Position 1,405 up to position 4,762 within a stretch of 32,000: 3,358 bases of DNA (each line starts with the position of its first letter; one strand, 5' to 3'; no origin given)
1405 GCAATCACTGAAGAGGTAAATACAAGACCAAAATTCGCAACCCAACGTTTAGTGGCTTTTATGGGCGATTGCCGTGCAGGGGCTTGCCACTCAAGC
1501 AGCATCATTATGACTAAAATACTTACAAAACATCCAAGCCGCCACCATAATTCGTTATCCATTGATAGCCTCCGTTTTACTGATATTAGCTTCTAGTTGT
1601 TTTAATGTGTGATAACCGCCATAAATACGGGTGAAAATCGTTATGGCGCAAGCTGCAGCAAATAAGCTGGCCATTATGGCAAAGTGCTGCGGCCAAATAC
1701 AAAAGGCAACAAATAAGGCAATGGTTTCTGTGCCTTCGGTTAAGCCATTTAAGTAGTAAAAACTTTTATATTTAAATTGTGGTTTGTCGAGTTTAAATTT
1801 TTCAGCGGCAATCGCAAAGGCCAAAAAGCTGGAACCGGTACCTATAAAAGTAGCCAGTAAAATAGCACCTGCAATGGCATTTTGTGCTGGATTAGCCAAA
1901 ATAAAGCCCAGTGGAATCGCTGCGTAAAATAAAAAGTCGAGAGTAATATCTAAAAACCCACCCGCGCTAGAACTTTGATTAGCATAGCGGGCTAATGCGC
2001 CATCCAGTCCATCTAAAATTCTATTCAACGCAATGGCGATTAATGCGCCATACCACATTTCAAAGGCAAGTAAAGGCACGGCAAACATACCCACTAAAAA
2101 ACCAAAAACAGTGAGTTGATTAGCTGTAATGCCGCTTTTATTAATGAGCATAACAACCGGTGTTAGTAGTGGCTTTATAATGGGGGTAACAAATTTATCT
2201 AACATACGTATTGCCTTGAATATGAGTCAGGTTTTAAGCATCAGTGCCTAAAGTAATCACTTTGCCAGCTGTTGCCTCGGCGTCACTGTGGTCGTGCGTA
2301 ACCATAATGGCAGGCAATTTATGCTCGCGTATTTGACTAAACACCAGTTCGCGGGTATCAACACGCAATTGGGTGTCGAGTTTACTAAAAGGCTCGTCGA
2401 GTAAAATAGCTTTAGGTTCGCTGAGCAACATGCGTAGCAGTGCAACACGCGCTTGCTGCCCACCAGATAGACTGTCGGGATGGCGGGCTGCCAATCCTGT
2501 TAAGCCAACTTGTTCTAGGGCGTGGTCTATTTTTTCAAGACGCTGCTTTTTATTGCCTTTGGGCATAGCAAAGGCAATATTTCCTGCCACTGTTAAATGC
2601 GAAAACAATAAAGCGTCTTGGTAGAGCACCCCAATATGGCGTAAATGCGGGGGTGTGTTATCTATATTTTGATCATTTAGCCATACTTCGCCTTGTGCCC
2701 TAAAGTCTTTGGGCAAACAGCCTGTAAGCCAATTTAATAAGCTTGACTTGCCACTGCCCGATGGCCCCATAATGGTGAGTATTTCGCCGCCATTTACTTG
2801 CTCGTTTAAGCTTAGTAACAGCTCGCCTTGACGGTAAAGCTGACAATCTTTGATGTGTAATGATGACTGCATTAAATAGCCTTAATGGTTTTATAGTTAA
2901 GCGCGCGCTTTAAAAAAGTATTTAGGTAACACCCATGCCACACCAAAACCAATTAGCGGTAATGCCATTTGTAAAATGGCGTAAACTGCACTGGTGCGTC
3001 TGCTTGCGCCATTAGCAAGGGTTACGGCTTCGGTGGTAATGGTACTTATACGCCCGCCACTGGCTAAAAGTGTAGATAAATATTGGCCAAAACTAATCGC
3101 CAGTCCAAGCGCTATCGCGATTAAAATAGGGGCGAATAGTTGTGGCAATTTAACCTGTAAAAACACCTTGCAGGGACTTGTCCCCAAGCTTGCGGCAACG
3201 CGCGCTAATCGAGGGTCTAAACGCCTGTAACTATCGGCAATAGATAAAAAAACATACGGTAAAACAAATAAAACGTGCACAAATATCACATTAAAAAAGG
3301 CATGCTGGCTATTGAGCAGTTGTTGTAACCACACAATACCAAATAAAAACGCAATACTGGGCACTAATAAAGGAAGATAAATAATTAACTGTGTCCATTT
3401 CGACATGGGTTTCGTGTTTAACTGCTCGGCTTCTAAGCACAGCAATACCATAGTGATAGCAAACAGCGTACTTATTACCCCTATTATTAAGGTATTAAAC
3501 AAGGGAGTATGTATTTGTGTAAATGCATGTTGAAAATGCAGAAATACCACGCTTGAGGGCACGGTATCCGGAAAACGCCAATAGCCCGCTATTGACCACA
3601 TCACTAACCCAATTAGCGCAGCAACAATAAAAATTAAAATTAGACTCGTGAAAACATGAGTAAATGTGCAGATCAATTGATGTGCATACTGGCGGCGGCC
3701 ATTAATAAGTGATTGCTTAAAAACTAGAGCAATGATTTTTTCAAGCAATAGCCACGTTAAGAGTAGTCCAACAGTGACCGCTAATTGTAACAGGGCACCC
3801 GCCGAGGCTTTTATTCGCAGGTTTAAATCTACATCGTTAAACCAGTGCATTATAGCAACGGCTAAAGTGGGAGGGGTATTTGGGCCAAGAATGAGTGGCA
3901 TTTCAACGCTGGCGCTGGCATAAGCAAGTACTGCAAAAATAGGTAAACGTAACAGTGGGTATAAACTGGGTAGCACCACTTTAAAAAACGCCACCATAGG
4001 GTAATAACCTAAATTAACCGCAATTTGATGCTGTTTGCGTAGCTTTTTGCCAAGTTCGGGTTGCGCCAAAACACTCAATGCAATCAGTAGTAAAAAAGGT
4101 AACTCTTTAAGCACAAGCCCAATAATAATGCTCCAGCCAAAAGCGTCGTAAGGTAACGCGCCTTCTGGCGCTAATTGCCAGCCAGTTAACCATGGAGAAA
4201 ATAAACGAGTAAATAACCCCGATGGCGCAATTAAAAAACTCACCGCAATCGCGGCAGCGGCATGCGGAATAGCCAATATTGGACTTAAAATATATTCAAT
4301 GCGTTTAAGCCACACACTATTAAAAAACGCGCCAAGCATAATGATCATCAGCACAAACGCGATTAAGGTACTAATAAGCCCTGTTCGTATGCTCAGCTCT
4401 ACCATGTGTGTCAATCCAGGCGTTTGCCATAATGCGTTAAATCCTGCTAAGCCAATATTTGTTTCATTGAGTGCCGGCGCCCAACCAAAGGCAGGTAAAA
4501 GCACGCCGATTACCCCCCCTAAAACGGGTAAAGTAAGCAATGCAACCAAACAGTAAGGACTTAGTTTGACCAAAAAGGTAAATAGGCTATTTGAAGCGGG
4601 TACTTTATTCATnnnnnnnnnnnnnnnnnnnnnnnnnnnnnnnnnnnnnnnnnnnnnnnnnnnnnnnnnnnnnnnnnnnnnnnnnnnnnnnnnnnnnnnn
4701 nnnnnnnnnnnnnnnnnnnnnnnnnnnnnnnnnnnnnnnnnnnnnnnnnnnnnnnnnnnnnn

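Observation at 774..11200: Eight-gene operon coupling a TonB-dependent receptor and a YnjBCD-like ABC importer to three lipid-related membrane enzymes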

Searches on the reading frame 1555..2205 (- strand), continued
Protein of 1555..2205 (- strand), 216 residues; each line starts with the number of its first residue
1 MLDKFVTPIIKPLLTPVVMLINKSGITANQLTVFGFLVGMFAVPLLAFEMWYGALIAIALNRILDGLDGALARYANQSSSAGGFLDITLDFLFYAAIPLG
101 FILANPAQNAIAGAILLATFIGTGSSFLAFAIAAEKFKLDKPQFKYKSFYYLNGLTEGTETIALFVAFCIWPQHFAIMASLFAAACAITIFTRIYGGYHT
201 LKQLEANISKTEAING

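Call 80: get_annotated_region(hit=H3, flank=14000)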
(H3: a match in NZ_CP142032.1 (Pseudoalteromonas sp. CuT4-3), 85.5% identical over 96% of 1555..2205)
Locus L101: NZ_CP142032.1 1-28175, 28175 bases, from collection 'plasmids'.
description: Pseudoalteromonas sp. CuT4-3 plasmid unnamed2, complete sequence
organism: Pseudoalteromonas sp. CuT4-3 (NCBI taxid 3112573)
taxonomy: Bacteria; Pseudomonadota; Gammaproteobacteria; Alteromonadales; Pseudoalteromonadaceae; Pseudoalteromonas; Pseudoalteromonas sp. CuT4-3
host: -; source: whole organism,deep-sea sediment; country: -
typing (MOB-suite, as given by PLSDB): non-mobilizable
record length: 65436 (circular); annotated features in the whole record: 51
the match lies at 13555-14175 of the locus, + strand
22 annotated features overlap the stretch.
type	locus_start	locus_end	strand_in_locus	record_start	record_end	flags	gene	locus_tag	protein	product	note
CDS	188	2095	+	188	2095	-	-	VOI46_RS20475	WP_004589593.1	tetratricopeptide repeat-containing diguanylate cyclase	-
CDS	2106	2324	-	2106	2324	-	-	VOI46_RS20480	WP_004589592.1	DUF6500 family protein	-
CDS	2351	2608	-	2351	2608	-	-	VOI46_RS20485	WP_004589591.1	hypothetical protein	-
CDS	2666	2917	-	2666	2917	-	-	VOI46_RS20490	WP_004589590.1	hypothetical protein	-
CDS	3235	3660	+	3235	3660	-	-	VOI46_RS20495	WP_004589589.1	hemerythrin domain-containing protein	-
CDS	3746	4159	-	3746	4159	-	-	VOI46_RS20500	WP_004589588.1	hypothetical protein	-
CDS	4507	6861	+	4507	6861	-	-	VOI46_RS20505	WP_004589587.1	TonB-dependent receptor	-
CDS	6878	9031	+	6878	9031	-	-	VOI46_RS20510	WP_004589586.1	bifunctional TVP38/TMEM64 family protein/FAD-dependent oxidoreductase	-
CDS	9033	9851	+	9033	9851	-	-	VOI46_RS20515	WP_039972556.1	DUF547 domain-containing protein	-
CDS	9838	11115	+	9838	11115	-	-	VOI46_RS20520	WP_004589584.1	ABC transporter substrate-binding protein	-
CDS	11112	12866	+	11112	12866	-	-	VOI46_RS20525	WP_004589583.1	ABC transporter permease subunit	GO:0055085 - transmembrane transport [Evidence IEA]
CDS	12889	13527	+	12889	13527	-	-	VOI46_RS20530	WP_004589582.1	ATP-binding cassette domain-containing protein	-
CDS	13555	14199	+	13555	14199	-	-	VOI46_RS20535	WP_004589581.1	CDP-alcohol phosphatidyltransferase family protein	GO:0008654 - phospholipid biosynthetic process [Evidence IEA]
CDS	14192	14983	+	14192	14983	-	-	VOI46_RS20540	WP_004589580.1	sterol desaturase family protein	GO:0006629 - lipid metabolic process [Evidence IEA]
CDS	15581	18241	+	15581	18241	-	-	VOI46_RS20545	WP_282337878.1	glycoside hydrolase family 16 protein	GO:0005975 - carbohydrate metabolic process [Evidence IEA]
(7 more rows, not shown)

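Call 91: search_protein_representatives(protein=window:1555-2205:-)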
Query: 216 residues. Proteins with E-value up to 0.001 (for the whole library): 2637; up to 1e-10: 933; up to 1e-30: 134. The best 150 are listed.
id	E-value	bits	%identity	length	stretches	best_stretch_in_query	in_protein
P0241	2.5e-83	295.6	66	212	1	1-204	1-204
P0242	3.6e-68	246.2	58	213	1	1-204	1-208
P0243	4.2e-56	206.8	49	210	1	1-205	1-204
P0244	1.0e-54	202.2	50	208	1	1-204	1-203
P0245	1.4e-54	201.7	51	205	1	1-200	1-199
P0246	1.3e-52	195.3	49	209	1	1-202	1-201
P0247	1.1e-50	189.1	63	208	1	65-206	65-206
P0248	1.7e-50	188.4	46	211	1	1-205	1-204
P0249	2.2e-50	188.1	50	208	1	1-201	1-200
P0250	4.9e-48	180.4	46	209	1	1-201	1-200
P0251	1.3e-47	179.0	46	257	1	1-203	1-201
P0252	4.2e-47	177.4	55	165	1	43-203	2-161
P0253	1.5e-46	175.5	47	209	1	1-207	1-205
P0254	3.7e-46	174.3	44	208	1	1-202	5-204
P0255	1.9e-45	171.9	47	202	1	1-195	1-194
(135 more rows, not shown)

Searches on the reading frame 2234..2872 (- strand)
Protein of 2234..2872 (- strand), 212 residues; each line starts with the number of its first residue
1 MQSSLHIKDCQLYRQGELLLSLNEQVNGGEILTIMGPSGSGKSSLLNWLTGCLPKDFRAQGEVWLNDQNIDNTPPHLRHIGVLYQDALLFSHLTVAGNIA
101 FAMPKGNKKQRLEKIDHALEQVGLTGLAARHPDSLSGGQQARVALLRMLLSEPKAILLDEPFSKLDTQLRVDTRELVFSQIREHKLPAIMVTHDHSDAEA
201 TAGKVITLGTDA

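Call 3: search_protein_families(library=pfam, proteins=[window:2234-2872:-], max_evalue=0.001)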
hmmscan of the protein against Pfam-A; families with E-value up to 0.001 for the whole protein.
window:2234-2872:- (212 aa): 6 families
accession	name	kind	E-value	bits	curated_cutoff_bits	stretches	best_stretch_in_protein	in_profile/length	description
PF00005.33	ABC_tran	-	5.3e-31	108.5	25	1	22-162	4-136/137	ABC transporter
PF03193.22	RsgA_GTPase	-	6.6e-05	23.2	30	1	15-52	93-129/174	RsgA GTPase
PF13191.12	AAA_16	-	0.00012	23.1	32.6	1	17-78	10-64/167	AAA ATPase domain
PF02463.25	SMC_N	-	0.00028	20.8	40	0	31-50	26-45/220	RecF/RecN/SMC N terminal domain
PF20703.3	nSTAND1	-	0.00035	20.8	27.1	1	21-54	25-56/379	Novel STAND NTPase 1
PF13401.12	AAA_22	-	0.00059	20.6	27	1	29-122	5-61/130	AAA domain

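Call 4: search_protein_families(library=ncbifam, proteins=[window:2234-2872:-], max_evalue=0.001)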
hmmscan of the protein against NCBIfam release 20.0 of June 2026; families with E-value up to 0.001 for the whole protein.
window:2234-2872:- (212 aa): 181 families (the best 25 are shown)
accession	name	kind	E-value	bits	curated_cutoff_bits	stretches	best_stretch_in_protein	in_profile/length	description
TIGR01277.1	thiQ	equivalog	4.6e-48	163.6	245.05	1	13-208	8-202/213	thiamine ABC transporter ATP-binding protein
TIGR03265.1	PhnT2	equivalog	1.3e-45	156.1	457.7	1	12-207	13-207/353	putative 2-aminoethylphosphonate ABC transporter ATP-binding protein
NF008039.0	PRK10771.1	equivalog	2.1e-43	148.4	298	1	13-206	9-201/234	thiamine ABC transporter ATP-binding protein ThiQ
TIGR00968.1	3a0106s01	subfamily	8.9e-43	146.5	342.75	1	19-208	16-204/237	sulfate ABC transporter ATP-binding protein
NF006987.0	PRK09452.1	equivalog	9e-42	143.1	482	1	12-208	26-221/378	spermidine/putrescine ABC transporter ATP-binding protein PotA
TIGR01187.1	potA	subfamily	6.9e-41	140.4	355.6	1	34-207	1-173/325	polyamine ABC transporter ATP-binding protein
NF040933.2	ABC_arch_GlcV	equivalog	8.9e-41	139.9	450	1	21-206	24-213/357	glucose ABC transporter ATP-binding protein GlcV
NF008653.0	PRK11650.1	subfamily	5.4e-40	137.5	432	1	17-208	18-208/357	sn-glycerol-3-phosphate ABC transporter ATP-binding protein UgpC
TIGR03258.1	PhnT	equivalog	1.6e-39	136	499.15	1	18-206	23-211/359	2-aminoethylphosphonate ABC transport system ATP-binding subunit PhnT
NF043075.1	MMSYN1_0197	equivalog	1.9e-39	135.5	550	1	13-208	12-206/341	spermidine/putrescine ABC transporter ATP-binding protein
TIGR02142.1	modC_ABC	equivalog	2.9e-39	135.3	285.05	1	14-208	8-205/353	molybdenum ABC transporter ATP-binding protein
NF008233.0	PRK11000.1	equivalog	3.4e-38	131.4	568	1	13-209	13-208/369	maltose/maltodextrin ABC transporter ATP-binding protein MalK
NF008105.0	PRK10851.1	equivalog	3.6e-38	131.2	502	1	13-208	12-210/362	sulfate/thiosulfate ABC transporter ATP-binding protein CysA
NF040840.2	tungstate_WtpC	equivalog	1e-37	130.2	440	1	21-205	18-201/347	tungstate ABC transporter ATP-binding protein WtpC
NF008513.0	PRK11432.1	equivalog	1.8e-35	122.5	496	1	20-208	23-210/351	ferric ABC transporter ATP-binding protein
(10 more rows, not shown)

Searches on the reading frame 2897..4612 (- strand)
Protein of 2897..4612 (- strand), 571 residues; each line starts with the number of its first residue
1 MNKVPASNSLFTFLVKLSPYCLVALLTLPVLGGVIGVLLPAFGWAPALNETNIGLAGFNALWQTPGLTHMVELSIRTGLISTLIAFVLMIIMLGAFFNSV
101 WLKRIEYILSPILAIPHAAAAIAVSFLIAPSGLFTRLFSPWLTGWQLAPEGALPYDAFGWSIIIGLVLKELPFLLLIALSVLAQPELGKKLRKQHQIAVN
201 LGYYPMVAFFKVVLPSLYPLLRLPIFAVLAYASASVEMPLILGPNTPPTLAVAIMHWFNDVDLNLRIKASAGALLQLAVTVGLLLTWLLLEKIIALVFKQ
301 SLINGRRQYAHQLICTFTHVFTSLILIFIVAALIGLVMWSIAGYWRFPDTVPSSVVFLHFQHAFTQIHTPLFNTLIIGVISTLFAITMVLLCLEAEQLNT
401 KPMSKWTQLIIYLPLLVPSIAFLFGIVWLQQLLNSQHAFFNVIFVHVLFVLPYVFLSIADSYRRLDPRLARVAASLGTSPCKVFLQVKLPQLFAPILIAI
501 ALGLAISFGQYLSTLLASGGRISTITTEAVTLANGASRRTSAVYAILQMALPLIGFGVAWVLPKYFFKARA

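Call 3: search_protein_families(library=pfam, proteins=[window:2897-4612:-], max_evalue=0.001)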
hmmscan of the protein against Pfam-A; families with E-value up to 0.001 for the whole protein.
window:2897-4612:- (571 aa): 1 family
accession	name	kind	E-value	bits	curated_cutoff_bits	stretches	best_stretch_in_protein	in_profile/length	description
PF00528.27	BPD_transp_1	-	1.1e-07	32.2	26.4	1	402-541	15-155/184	Binding-protein-dependent transport system inner membrane component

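Call 4: search_protein_families(library=ncbifam, proteins=[window:2897-4612:-], max_evalue=0.001)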
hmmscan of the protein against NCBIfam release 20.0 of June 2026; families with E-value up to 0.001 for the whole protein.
window:2897-4612:- (571 aa): 12 families
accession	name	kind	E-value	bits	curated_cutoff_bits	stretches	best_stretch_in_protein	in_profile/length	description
TIGR03255.1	PhnV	equivalog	1.1e-19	71.2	358.7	1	320-553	18-255/270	2-aminoethylphosphonate ABC transport system, membrane component PhnV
TIGR01253.1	thiP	equivalog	1.9e-09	37.1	395.1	1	56-515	34-475/519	thiamine/thiamine pyrophosphate ABC transporter permease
TIGR03262.1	PhnU2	equivalog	3e-09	36.1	593.25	1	49-497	34-467/546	putative 2-aminoethylphosphonate ABC transporter permease subunit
TIGR01581.1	Mo_ABC_porter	hypoth_equivalog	7.5e-09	35.4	210.3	1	362-554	18-216/225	ABC transporter permease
TIGR02141.1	modB_ABC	equivalog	1e-08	35.1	182.6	1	374-549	3-192/208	molybdate ABC transporter permease subunit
NF043073.1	MMSYN1_0195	equivalog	1.5e-07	30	1250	1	371-516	59-204/1021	spermidine/putrescine ABC transporter permease/substrate-binding protein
TIGR02139.1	permease_CysT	equivalog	1.4e-06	28.1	246.1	0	315-520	9-213/265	sulfate ABC transporter permease subunit CysT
NF040839.1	tungstate_WtpB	equivalog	3e-06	27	340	1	317-505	5-191/251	tungstate ABC transporter permease WtpB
NF007047.0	PRK09500.1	equivalog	3.8e-06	26.7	326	1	367-512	56-201/257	spermidine/putrescine ABC transporter permease PotC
NF006939.0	PRK09421.1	equivalog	6.6e-06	25.7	262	1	428-533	80-183/230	molybdate ABC transporter permease subunit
NF006955.0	PRK09433.2-3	equivalog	7.2e-06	24.9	801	1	193-517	167-488/543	thiamine/thiamine pyrophosphate ABC transporter permease ThiP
NF007889.0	PRK10592.1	equivalog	0.00019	21.2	476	1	415-562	121-263/281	putrescine ABC transporter permease PotI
